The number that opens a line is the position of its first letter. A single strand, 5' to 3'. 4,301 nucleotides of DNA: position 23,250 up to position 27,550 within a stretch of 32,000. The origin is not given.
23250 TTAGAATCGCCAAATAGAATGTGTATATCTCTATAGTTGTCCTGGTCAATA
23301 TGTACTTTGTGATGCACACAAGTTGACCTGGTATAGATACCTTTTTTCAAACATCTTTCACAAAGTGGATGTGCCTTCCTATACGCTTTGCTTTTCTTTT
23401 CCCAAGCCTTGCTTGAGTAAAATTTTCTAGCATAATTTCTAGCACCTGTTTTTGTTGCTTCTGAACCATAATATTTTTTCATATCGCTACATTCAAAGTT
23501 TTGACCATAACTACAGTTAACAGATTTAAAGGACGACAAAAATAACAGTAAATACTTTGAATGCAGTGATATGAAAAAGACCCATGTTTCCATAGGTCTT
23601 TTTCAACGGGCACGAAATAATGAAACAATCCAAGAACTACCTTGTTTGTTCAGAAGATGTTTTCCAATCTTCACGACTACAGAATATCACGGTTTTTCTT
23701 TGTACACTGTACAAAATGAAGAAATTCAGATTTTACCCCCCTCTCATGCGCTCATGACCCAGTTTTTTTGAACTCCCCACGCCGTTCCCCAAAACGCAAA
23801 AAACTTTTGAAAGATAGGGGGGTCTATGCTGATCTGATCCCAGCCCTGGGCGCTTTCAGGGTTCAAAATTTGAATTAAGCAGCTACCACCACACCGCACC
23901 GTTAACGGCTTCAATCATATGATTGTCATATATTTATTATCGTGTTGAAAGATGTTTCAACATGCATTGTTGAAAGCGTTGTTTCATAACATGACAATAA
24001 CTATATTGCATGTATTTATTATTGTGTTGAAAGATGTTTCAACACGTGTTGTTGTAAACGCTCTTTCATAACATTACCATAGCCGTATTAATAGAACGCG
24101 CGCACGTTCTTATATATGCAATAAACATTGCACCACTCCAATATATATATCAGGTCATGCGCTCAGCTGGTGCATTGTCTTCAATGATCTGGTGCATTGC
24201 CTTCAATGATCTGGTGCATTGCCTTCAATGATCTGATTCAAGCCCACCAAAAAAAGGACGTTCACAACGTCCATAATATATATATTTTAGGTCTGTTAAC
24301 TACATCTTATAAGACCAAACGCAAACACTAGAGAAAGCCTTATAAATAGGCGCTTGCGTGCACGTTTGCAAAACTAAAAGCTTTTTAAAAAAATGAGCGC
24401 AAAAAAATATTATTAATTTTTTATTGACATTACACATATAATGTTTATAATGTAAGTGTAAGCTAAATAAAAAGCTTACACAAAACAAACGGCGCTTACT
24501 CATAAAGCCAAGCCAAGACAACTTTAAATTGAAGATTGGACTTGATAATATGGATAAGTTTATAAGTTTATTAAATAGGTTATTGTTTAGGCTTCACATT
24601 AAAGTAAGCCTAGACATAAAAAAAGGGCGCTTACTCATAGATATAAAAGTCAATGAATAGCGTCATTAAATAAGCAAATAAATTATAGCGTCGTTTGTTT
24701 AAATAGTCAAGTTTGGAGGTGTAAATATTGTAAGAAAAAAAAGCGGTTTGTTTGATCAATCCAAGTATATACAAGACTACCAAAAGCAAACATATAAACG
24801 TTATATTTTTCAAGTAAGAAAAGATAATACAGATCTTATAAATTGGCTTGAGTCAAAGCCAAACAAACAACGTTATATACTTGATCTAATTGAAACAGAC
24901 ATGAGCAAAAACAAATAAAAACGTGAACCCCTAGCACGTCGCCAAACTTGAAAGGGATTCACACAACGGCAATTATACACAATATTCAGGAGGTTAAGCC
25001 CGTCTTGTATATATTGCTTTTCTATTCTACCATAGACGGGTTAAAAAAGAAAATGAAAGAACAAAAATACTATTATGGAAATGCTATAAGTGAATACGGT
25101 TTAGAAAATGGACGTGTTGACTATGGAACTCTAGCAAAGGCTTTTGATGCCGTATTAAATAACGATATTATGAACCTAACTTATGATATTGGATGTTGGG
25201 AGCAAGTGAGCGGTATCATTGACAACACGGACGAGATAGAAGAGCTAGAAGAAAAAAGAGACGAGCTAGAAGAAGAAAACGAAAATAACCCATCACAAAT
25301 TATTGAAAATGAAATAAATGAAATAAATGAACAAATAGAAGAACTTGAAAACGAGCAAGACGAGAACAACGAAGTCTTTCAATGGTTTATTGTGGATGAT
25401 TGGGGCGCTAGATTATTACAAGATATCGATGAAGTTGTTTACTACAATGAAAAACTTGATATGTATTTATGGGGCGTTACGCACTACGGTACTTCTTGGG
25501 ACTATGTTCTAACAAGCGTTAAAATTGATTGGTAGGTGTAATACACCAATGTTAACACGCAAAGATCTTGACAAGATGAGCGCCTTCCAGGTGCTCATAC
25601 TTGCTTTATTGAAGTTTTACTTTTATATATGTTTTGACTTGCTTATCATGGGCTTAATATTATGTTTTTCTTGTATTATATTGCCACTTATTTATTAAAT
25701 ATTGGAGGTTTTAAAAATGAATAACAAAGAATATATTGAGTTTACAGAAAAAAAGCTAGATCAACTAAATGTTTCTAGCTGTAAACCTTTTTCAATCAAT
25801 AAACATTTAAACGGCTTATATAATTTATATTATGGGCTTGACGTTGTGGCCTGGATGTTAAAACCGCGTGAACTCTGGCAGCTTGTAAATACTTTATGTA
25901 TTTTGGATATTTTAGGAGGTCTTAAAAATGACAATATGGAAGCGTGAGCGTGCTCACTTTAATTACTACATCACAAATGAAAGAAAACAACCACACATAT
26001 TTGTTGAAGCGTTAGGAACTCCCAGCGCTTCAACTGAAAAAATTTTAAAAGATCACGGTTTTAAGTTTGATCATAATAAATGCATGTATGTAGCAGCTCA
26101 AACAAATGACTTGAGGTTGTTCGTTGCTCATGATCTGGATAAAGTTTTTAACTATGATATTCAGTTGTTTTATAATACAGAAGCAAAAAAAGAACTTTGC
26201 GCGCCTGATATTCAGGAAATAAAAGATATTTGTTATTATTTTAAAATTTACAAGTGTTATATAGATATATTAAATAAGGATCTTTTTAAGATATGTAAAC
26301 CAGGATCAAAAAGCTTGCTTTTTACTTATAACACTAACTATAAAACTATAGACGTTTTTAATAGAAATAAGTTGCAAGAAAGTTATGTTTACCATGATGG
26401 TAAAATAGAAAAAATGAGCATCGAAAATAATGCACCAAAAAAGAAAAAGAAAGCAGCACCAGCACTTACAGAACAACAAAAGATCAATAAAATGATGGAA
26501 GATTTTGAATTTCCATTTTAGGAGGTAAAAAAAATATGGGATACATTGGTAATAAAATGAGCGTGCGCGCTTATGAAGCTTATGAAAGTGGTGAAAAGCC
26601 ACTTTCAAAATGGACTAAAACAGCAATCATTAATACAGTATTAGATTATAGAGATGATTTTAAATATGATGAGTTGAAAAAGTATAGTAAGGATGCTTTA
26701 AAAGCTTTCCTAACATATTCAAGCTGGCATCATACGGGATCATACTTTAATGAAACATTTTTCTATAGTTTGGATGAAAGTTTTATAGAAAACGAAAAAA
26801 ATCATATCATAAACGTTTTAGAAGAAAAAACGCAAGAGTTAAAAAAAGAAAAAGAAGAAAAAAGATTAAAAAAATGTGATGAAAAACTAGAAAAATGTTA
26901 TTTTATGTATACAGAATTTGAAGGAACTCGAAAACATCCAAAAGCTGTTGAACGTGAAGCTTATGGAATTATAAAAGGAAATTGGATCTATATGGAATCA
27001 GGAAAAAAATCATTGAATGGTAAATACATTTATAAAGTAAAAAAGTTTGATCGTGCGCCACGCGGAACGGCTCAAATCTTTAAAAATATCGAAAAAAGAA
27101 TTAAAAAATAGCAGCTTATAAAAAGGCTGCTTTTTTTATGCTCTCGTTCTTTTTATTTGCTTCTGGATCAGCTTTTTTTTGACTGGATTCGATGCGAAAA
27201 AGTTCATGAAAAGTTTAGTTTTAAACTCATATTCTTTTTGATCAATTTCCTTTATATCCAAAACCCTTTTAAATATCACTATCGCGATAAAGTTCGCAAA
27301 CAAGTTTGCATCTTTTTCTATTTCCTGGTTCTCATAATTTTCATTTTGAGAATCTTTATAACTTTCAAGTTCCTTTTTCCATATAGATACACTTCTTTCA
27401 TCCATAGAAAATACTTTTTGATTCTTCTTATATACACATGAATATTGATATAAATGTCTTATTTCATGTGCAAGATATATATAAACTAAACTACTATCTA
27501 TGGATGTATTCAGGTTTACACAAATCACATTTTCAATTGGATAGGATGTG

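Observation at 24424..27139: Cos-proximal, oppositely oriented six-gene island under a consensus host promoter: candidate pre-early counter-defence or maintenance system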

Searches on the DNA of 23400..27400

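Call 17: search_rna_families(source=window, start=23400, end=27400, threshold=evalue, max_evalue=1)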
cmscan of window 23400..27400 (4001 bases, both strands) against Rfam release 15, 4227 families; matches with E-value up to 1: 2.
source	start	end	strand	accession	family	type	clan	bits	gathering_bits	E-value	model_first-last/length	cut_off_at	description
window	27037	27144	+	RF00558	L20_leader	Cis-reg; leader;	-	23.5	58.7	0.19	1-127/127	no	Ribosomal protein L20 leader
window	23475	23578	+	RF04128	MIR8562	Gene; miRNA;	-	22.4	211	0.5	1-242/242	no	MIR8562 microRNA precursor family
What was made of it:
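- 24453..24726 (+): Structured 5' leader. It has an invariant 5' hairpin (24456-24481) and a 14-bp long-range helix (24483-24496 with 24687-24700) that encloses P0. No Rfam match (call 17).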

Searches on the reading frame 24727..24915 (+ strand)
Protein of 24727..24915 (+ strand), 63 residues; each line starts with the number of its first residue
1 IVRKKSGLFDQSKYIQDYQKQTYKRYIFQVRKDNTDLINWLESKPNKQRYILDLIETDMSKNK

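Call 5: search_protein_families(library=pfam, proteins=[window:24727-24915:+], max_evalue=1)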
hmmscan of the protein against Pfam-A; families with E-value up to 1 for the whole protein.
seq(63 aa): 1 family
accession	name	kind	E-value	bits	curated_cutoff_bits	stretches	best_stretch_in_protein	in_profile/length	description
PF21211.3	FkbH_N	-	0.025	14.9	27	1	17-56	115-152/192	FkbH, N-terminal domain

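Call 6: search_protein_families(library=phrogs, proteins=[window:24727-24915:+], max_evalue=1)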
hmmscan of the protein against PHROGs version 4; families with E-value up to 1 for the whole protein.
seq(63 aa): 3 families
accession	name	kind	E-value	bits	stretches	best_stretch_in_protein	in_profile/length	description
phrog_14312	-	unknown function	0.00023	22.6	1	33-62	13-42/87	-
phrog_13610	-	unknown function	0.049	15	1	4-51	9-59/106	-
phrog_36770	-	unknown function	0.073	14.6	1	28-59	7-39/99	-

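Call 15: search_protein_families(library=ncbifam, proteins=[window:24727-24915:+], max_evalue=1)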
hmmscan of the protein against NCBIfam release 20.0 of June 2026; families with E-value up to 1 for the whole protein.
seq(63 aa): 0 families

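Call 16: search_protein_families(library=padloc, proteins=[window:24727-24915:+], max_evalue=1)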
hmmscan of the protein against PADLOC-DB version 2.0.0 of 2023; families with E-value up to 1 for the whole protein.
seq(63 aa): 0 families

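Call 75: search_solved_structures(query=A6, max_evalue=10, show_alignments=2)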
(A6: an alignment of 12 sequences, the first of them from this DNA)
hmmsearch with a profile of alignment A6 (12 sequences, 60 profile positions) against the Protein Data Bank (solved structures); distinct sequences matched with E-value up to 10: 2.
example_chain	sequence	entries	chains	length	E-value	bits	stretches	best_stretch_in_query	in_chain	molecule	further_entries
2kke_A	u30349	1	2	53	0.3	14.6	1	19-58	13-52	Uncharacterized protein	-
2bj1_A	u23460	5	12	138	2.1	11.9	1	21-59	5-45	NICKEL RESPONSIVE REGULATOR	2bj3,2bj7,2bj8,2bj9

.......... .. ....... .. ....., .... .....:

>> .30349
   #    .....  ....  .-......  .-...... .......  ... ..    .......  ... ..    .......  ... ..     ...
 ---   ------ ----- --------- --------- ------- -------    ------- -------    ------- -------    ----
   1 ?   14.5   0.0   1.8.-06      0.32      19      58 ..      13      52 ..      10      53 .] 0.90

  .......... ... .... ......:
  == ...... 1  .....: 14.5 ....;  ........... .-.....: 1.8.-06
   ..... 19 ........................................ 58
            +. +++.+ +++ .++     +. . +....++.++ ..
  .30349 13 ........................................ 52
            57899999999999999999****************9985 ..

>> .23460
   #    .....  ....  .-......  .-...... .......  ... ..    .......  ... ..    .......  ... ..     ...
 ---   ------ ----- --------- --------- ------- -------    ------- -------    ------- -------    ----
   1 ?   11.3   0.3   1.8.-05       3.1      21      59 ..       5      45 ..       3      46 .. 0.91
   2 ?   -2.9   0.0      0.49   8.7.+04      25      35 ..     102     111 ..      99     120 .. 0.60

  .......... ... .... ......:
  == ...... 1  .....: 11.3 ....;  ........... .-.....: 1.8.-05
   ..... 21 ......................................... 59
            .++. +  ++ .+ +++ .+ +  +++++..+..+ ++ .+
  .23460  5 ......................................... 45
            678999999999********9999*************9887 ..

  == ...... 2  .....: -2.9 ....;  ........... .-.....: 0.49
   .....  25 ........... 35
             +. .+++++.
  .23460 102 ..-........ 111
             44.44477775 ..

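Call 76: search_protein_families(library=pfam, alignment_id=A6, max_evalue=0.1)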
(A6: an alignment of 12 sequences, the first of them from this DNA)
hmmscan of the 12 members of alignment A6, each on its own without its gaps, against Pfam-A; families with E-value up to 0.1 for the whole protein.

A. member 1, seq(63 aa): 1 family
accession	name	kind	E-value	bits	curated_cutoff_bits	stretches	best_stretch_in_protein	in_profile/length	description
PF21211.3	FkbH_N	-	0.025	14.9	27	1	17-56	115-152/192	FkbH, N-terminal domain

B. families by the number of members that match (of 12 scanned): 15 families
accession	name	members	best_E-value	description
PF19807.5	DUF6290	1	0.0012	Family of unknown function (DUF6290)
PF15812.10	MREG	1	0.0027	Melanoregulin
PF23164.1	UBL_AVO1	1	0.0069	AVO1 ubiquitin-like domain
PF01402.27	RHH_1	1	0.01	Ribbon-helix-helix protein, copG family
PF16256.10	DUF4911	1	0.018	Domain of unknown function (DUF4911)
PF04399.18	Glutaredoxin2_C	1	0.024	Glutaredoxin 2, C terminal domain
PF00888.28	Cullin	1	0.024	Cullin family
PF21211.3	FkbH_N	1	0.025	FkbH, N-terminal domain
PF22458.1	RsmF-B_ferredox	1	0.03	Methyltr_RsmF/B-like, ferredoxin-like domain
PF10723.15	RepB-RCR_reg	1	0.033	Replication regulatory protein RepB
PF24144.1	Phage_tudor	1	0.044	Phage tudor domain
PF20204.3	DUF6566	1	0.049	Domain of unknown function (DUF6566)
PF24024.1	DUF7336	1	0.049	Domain of unknown function (DUF7336)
PF08681.18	TacA1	1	0.05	Antitoxin TacA 1-like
PF20605.4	Antitox_RHH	1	0.053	Antitoxin-like ribbon-helix-helix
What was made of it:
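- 24727..24918 (+): P1: 63-aa basic RHH-like putative regulator. Inferred ATT start 7 nt after GGAGG (the first canonical start, TTG at 24748, has no SD). Sub-threshold RHH matches: PDB 2kke E=0.3, NikR RHH domain, Pfam RHH_1 0.01 in one relative (calls 75, 76).
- On Autorepressed anti-defence / establishment operon (p576 Reg type, acr-aca type): P1 gives only sub-threshold RHH matches (calls 75, 76).
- On Ribbon-helix-helix regulators (CopG/Arc/MetJ): Pfam RHH_1 0.01, DUF6290 0.0012, and the TacA and RepB regulator families, each in single relatives only (calls 75, 76).
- Checked: The RHH assignment rests only on sub-threshold matches (calls 75, 76).
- P1 is RHH-like (calls 75, 76).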
